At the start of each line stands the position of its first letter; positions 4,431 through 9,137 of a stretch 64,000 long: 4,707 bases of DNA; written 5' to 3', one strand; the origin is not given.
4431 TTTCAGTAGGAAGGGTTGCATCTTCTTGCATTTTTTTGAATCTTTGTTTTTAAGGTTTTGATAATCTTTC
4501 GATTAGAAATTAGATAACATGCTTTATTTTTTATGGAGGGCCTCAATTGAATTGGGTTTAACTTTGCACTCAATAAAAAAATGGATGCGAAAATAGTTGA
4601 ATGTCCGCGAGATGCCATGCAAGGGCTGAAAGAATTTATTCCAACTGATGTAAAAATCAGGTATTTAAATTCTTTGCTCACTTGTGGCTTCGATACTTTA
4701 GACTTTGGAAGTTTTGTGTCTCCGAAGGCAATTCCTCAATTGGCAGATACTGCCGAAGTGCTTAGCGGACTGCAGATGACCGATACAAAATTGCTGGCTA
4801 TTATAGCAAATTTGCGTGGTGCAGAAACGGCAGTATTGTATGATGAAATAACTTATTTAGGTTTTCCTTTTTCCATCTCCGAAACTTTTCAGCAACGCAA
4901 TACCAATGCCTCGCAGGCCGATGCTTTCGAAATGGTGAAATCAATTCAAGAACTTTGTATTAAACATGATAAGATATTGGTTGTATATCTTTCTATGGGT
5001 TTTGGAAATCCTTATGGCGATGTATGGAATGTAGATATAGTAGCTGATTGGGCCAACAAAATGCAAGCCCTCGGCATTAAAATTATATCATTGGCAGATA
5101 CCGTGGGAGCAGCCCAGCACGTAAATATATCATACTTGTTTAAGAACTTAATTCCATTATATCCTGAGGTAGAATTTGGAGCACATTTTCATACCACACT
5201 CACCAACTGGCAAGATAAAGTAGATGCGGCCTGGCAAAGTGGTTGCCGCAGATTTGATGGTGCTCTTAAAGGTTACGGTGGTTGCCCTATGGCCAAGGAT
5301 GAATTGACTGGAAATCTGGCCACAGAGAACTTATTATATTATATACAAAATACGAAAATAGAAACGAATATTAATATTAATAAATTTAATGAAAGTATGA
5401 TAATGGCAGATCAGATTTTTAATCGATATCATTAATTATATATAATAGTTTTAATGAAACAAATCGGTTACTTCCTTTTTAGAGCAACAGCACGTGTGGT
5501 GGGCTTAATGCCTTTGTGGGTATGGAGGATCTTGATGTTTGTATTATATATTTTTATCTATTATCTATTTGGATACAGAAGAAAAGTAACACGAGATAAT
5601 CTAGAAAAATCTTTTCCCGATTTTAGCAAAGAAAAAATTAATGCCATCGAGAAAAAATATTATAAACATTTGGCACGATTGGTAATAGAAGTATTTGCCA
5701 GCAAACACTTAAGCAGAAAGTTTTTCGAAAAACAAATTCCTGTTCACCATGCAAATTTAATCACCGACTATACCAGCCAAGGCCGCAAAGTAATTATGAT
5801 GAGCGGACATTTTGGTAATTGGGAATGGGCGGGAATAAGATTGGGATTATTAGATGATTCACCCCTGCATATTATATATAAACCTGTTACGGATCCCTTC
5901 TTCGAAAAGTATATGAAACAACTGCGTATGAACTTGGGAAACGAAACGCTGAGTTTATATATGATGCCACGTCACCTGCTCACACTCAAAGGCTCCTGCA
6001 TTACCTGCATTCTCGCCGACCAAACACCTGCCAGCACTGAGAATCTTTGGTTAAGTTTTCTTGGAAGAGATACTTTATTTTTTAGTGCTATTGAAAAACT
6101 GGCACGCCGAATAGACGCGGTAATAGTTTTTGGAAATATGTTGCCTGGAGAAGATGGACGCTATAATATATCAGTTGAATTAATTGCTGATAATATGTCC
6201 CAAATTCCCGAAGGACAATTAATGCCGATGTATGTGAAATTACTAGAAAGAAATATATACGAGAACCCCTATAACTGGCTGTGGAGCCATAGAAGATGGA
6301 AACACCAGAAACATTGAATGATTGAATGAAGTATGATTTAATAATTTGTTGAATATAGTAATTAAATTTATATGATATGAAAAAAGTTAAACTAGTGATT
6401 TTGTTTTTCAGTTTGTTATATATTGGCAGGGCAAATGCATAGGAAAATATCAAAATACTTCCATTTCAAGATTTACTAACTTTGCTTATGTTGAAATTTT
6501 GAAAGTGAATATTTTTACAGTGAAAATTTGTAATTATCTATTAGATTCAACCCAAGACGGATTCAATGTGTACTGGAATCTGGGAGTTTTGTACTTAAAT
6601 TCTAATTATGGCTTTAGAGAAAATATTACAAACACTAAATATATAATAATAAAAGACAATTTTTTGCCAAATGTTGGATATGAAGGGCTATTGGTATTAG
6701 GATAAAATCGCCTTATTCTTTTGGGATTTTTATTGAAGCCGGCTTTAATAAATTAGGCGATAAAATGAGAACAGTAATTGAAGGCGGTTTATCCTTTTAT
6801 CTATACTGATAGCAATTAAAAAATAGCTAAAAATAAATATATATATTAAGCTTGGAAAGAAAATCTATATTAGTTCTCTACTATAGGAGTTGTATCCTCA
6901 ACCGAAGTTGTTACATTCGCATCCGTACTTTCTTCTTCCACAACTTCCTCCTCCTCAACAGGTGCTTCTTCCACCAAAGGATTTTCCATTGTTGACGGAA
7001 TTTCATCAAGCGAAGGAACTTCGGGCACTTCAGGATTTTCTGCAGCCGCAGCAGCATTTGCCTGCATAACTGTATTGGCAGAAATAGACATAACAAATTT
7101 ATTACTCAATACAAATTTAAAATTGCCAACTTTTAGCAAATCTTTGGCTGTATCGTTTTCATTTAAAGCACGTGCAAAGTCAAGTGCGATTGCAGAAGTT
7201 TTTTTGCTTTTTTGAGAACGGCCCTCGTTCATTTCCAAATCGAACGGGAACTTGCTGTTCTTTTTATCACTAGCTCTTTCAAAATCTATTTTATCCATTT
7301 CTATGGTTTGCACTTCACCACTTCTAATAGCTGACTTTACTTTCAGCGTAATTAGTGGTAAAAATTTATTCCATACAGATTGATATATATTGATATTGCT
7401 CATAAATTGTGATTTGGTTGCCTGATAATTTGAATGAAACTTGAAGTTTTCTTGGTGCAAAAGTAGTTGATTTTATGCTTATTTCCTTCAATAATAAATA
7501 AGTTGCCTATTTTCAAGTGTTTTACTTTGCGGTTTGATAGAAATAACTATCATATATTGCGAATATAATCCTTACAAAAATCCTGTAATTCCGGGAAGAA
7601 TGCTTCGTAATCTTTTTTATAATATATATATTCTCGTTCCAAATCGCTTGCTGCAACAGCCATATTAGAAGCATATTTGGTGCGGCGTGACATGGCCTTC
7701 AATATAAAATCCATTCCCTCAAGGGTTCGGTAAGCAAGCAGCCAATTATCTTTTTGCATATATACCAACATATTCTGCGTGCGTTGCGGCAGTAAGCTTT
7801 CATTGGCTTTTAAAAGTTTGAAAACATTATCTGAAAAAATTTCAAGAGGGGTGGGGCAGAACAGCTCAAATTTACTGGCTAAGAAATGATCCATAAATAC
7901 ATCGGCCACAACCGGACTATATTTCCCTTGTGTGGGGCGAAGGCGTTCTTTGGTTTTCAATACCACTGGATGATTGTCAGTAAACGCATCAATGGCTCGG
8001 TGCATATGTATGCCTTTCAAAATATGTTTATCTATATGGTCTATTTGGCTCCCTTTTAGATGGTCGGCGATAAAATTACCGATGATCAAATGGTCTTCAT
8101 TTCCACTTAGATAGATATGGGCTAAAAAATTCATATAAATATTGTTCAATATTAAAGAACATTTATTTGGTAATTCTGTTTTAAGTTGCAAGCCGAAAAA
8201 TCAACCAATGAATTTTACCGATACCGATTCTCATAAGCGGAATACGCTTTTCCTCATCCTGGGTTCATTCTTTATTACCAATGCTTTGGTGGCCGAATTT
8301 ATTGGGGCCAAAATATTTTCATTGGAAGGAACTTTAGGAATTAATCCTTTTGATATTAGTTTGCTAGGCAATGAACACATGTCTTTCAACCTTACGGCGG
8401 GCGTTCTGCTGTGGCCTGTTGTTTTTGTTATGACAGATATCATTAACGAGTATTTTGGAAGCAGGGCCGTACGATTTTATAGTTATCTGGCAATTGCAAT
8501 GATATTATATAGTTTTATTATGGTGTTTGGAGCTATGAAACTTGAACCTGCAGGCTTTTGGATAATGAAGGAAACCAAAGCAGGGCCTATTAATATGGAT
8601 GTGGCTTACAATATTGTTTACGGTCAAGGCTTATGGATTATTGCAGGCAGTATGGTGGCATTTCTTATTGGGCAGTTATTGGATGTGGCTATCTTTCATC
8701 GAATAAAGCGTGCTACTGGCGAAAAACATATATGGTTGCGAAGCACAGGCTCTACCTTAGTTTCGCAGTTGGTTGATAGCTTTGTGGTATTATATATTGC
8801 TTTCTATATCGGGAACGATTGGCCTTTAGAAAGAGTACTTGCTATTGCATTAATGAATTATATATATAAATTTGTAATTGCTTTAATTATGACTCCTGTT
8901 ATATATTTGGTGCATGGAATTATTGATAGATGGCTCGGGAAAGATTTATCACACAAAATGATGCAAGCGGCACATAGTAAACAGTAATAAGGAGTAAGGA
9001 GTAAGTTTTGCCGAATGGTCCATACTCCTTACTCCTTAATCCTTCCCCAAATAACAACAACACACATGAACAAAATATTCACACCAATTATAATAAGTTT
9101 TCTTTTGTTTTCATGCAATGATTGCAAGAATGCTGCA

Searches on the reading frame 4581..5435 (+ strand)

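Call 60: search_protein_families(library=pfam, proteins=[window:4581-5435:+], max_evalue=0.001)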
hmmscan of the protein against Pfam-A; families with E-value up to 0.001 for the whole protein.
window:4581-5435:+ (284 aa): 1 family
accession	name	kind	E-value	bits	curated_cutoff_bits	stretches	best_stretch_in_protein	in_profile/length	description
PF00682.25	HMGL-like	-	5.4e-19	69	29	1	9-270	9-254/260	HMGL-like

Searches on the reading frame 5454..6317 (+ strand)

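Call 60: search_protein_families(library=pfam, proteins=[window:5454-6317:+], max_evalue=0.001)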
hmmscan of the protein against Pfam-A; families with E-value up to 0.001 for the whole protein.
window:5454-6317:+ (287 aa): 1 family
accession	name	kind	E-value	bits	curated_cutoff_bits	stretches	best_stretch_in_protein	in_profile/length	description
PF03279.18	Lip_A_acyltrans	-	1.4e-28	100.4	22.3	1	5-283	15-294/295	Bacterial lipid A biosynthesis acyltransferase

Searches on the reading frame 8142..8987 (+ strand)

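Call 60: search_protein_families(library=pfam, proteins=[window:8142-8987:+], max_evalue=0.001)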
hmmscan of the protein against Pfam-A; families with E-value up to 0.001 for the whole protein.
window:8142-8987:+ (281 aa): 1 family
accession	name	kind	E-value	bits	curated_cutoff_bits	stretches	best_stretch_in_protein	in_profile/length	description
PF02592.20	Vut_1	-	1.5e-47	162.2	27.2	1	85-257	1-152/152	Putative vitamin uptake transporter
